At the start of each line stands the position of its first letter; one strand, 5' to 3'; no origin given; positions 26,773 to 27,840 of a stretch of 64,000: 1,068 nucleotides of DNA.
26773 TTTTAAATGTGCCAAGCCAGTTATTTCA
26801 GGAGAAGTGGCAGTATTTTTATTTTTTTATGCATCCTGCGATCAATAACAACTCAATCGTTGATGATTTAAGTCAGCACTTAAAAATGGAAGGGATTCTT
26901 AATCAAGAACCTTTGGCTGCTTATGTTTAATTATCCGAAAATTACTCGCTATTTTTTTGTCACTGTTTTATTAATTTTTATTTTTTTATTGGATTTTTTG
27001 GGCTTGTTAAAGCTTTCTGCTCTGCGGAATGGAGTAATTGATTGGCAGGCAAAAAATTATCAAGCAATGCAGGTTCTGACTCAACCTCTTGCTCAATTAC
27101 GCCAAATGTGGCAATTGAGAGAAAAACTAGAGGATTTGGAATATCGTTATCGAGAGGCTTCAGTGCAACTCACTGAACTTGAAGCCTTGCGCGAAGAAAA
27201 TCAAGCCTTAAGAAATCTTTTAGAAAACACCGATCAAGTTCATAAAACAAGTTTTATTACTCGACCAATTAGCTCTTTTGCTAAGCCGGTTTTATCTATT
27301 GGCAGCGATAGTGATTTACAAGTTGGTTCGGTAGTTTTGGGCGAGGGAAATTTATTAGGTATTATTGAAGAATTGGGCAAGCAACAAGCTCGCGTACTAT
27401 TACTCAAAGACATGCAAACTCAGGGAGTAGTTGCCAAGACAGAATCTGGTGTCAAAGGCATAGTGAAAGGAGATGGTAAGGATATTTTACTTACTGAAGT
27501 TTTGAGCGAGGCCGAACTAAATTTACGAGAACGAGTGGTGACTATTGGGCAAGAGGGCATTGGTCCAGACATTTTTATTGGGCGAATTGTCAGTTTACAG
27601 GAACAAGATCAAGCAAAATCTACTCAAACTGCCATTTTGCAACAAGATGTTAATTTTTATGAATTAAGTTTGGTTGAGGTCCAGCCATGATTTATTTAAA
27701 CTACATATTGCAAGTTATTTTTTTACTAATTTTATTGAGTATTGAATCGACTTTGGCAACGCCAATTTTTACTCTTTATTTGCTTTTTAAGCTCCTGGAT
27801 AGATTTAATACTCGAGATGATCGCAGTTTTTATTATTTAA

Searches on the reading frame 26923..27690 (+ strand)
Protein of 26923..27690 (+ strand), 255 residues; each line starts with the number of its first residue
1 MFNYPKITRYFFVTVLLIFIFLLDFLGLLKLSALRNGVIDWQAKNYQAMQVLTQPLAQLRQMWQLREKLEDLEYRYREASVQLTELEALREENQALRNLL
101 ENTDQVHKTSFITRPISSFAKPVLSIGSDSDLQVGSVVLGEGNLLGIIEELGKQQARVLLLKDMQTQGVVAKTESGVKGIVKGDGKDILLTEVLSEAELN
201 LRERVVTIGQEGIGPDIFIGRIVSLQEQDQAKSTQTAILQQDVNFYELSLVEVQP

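Call 16: search_protein_families(library=pfam, proteins=[window:26923-27690:+], max_evalue=0.0001)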
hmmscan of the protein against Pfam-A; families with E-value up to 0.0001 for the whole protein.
window:26923-27690:+ (255 aa): 1 family
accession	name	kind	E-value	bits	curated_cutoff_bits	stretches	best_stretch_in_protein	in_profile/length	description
PF04085.20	MreC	-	5e-17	62.5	28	1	122-253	13-145/147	Rod shape-determining protein MreC, barrel core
